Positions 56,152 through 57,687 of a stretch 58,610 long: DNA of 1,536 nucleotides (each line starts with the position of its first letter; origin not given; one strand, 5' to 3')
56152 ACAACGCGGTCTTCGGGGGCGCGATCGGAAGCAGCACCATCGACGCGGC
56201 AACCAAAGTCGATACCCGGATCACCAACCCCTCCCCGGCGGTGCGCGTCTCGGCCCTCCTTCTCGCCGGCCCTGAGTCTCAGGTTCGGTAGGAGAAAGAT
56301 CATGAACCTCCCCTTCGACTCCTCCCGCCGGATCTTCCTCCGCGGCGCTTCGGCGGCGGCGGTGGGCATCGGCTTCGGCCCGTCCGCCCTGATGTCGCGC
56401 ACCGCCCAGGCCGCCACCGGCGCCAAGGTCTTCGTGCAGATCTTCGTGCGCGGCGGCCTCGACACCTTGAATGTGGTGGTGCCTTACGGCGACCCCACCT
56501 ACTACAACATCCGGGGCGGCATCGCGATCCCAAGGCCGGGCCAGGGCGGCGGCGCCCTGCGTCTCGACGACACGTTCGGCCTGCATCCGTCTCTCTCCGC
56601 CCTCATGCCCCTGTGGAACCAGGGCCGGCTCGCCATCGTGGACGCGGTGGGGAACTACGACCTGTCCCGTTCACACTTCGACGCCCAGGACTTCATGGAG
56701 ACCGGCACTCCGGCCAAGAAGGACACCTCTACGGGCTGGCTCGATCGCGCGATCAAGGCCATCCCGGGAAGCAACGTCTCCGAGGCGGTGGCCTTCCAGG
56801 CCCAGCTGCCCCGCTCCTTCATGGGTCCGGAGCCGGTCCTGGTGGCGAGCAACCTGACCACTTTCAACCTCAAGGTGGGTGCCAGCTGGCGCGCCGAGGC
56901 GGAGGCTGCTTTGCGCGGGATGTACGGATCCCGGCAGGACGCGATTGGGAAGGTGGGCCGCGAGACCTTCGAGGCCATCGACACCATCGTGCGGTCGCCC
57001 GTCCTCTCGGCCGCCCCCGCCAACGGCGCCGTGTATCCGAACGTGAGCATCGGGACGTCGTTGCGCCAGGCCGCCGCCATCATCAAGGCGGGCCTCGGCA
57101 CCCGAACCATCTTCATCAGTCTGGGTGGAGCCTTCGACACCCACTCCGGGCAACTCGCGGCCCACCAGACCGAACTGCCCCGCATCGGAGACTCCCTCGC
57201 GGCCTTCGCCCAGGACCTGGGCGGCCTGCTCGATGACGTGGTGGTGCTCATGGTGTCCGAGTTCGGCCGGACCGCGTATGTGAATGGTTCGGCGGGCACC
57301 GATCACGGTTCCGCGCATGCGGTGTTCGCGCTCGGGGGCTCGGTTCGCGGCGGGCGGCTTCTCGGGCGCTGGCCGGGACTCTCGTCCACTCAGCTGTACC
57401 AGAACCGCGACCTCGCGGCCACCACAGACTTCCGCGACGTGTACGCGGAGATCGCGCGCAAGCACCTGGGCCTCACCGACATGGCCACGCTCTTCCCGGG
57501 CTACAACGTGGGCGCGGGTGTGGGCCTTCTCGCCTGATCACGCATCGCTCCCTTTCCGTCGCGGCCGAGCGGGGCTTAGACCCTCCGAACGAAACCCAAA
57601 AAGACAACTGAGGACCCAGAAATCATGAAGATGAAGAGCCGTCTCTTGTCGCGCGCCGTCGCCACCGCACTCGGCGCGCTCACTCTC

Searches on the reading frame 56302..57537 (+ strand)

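Call 86: search_protein_families(library=pfam, proteins=[window:56302-57537:+], max_evalue=0.0001)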
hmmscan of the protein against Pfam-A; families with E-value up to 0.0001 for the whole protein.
window:56302-57537:+ (411 aa): 1 family
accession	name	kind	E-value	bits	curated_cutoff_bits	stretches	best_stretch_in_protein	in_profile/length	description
PF07394.17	DUF1501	-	3.7e-33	115.7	27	1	42-393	2-381/390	Protein of unknown function (DUF1501)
